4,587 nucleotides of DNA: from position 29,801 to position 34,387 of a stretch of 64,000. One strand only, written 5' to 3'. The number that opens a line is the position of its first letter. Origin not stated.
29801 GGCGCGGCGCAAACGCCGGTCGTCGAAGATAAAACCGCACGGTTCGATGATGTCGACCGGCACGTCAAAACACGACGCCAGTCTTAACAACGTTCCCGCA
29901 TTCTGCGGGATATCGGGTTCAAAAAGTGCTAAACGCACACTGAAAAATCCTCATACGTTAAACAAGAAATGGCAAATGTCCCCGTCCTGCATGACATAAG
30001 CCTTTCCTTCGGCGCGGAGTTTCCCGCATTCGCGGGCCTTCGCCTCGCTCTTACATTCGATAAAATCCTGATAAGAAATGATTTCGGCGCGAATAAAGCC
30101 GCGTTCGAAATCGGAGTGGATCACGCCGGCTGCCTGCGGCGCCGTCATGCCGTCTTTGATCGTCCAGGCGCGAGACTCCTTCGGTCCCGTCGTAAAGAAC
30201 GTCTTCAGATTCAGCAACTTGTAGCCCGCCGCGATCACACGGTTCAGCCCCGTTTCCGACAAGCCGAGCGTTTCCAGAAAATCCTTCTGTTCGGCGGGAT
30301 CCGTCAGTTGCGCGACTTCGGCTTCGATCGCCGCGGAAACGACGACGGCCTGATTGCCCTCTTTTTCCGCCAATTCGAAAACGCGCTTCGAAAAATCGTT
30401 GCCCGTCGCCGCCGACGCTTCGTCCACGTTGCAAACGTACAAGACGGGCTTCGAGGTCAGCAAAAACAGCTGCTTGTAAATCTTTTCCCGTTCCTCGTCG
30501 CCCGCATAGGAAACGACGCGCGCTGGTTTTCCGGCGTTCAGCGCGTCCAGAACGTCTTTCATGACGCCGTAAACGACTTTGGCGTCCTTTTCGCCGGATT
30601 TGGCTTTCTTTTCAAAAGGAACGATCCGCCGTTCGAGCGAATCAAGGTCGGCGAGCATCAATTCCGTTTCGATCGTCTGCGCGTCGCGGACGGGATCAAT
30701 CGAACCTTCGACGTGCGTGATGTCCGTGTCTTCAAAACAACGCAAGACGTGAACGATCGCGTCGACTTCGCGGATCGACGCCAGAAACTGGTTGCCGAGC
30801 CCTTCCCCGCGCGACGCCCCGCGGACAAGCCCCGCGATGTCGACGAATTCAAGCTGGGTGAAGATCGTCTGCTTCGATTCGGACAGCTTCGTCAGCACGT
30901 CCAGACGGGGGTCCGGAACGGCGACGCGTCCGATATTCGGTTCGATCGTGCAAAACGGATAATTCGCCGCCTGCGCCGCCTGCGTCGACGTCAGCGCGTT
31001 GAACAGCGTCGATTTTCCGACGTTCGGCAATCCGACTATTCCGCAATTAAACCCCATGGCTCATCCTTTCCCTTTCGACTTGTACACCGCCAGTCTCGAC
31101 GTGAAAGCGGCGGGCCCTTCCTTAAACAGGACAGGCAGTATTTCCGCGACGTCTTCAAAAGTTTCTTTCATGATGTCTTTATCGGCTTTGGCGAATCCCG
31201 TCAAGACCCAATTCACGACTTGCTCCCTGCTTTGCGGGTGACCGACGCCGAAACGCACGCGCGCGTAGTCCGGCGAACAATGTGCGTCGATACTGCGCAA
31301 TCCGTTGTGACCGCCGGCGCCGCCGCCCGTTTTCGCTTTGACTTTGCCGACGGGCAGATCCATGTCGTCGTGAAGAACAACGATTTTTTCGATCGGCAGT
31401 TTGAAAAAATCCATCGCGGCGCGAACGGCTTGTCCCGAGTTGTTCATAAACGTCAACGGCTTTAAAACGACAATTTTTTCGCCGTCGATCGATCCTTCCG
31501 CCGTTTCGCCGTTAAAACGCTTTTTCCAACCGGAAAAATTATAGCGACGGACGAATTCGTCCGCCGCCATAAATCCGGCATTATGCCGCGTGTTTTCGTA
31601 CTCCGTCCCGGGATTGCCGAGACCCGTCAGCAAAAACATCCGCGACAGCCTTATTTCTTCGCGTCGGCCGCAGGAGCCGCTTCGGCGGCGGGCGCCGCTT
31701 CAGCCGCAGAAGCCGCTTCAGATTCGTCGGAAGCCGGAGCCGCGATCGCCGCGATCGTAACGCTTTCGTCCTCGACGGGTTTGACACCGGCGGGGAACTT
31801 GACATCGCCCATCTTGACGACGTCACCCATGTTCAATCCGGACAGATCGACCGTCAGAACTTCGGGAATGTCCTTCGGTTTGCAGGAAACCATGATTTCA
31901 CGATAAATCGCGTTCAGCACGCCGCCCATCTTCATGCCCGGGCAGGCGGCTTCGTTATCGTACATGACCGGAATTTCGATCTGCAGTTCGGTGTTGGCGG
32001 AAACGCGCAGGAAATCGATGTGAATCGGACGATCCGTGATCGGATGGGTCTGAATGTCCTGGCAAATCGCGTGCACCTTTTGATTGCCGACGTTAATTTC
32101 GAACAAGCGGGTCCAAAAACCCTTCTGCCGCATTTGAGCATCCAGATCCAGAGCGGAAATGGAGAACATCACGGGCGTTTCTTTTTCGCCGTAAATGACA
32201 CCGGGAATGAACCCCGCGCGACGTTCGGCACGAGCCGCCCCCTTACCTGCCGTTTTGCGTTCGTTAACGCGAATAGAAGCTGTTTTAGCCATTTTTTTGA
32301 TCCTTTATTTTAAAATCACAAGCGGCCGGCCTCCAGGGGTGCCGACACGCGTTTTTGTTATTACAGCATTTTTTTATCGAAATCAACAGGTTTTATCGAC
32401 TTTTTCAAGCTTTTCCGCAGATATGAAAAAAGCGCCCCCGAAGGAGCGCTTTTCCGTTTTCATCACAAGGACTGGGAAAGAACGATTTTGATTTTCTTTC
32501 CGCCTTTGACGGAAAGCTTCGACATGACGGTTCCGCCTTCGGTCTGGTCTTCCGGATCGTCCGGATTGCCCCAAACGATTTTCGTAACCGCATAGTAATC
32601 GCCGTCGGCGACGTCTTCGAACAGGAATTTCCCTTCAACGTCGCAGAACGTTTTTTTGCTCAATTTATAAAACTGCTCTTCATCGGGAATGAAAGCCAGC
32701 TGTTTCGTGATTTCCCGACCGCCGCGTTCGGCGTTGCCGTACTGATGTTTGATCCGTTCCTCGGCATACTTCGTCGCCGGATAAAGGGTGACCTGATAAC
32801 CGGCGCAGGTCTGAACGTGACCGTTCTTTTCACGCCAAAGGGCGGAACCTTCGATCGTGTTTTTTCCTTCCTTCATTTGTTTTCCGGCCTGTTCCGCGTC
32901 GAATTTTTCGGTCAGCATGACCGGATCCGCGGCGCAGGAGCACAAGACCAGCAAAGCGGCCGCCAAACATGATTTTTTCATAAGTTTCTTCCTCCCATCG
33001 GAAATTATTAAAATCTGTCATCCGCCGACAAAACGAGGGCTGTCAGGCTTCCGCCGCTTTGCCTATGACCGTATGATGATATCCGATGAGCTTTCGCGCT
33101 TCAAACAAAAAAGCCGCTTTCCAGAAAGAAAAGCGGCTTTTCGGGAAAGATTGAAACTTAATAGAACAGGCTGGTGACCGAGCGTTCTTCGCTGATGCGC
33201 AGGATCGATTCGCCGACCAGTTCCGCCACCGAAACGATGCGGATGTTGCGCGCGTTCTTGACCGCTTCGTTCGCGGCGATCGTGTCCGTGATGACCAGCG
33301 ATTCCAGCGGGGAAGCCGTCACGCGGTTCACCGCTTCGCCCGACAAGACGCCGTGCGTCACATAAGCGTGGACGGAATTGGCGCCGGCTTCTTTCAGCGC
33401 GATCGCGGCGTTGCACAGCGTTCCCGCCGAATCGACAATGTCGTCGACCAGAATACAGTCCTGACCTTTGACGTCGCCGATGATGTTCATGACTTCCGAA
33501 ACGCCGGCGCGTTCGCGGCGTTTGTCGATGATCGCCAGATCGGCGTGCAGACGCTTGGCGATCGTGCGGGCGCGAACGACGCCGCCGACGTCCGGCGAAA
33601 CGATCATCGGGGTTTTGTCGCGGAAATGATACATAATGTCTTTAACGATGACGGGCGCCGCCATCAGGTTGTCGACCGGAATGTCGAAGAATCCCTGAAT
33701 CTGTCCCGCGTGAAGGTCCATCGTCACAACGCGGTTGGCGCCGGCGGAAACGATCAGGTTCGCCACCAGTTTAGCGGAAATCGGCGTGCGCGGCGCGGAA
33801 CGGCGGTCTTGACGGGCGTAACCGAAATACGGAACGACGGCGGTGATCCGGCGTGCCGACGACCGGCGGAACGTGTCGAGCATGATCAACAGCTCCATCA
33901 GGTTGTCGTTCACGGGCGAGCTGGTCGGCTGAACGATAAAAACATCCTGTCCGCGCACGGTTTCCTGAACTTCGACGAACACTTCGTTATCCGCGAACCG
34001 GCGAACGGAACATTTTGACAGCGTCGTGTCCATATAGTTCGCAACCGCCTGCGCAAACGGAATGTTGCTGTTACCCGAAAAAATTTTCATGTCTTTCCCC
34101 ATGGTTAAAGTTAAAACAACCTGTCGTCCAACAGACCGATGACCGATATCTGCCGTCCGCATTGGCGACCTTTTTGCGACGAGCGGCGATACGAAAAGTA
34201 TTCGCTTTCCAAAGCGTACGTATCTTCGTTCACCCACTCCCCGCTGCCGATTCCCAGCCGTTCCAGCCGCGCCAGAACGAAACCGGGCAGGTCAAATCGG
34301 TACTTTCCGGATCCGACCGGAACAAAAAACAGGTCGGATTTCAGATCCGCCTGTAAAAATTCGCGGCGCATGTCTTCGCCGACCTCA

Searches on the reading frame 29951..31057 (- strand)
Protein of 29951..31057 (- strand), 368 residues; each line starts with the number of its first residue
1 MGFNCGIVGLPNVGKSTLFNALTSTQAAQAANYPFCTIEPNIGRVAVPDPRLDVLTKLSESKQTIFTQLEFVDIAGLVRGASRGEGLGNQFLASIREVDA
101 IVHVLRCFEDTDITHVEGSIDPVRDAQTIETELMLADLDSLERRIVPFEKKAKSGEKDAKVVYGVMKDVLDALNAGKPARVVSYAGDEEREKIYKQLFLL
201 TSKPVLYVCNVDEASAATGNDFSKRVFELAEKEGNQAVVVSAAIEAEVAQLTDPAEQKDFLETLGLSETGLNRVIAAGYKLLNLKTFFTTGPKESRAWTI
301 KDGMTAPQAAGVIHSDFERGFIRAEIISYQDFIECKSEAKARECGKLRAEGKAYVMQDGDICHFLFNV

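Call 41: search_protein_families(library=pfam, proteins=[window:29951-31057:-], max_evalue=0.0001)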
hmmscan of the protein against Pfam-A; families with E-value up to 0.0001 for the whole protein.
window:29951-31057:- (368 aa): 3 families
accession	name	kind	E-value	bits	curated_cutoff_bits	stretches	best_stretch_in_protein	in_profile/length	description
PF06071.19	YchF-GTPase_C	-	4.2e-40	136.2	27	1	284-367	1-84/84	Protein of unknown function (DUF933)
PF01926.29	MMR_HSR1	-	1.3e-22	80.5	21.9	1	5-117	2-93/113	50S ribosome-binding GTPase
PF02421.24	FeoB_N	-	2.8e-08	33.8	27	1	5-49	3-46/156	Ferrous iron transport protein B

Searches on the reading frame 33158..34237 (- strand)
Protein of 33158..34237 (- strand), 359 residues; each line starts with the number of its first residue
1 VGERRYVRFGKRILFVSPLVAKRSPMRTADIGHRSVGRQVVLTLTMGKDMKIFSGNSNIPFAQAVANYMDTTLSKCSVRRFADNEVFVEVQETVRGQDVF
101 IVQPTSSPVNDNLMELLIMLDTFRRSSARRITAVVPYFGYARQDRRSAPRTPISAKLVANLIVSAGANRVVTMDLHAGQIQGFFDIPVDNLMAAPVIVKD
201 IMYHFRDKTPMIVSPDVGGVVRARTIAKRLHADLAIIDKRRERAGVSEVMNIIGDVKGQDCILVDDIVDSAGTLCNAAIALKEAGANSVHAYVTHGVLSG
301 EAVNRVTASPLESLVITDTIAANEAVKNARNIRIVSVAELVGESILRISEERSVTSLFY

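Call 41: search_protein_families(library=pfam, proteins=[window:33158-34237:-], max_evalue=0.0001)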
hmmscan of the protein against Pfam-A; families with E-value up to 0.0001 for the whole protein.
window:33158-34237:- (359 aa): 3 families
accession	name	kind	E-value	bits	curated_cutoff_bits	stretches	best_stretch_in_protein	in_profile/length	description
PF13793.12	Pribosyltran_N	-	1.9e-53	179.8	25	1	50-166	1-117/117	N-terminal domain of ribose phosphate pyrophosphokinase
PF14572.12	Pribosyl_synth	-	5.8e-25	88.7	27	1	249-358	74-183/184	Phosphoribosyl synthetase-associated domain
PF00156.33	Pribosyltran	-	2.9e-21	75.9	26.3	1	202-311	23-140/158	Phosphoribosyl transferase domain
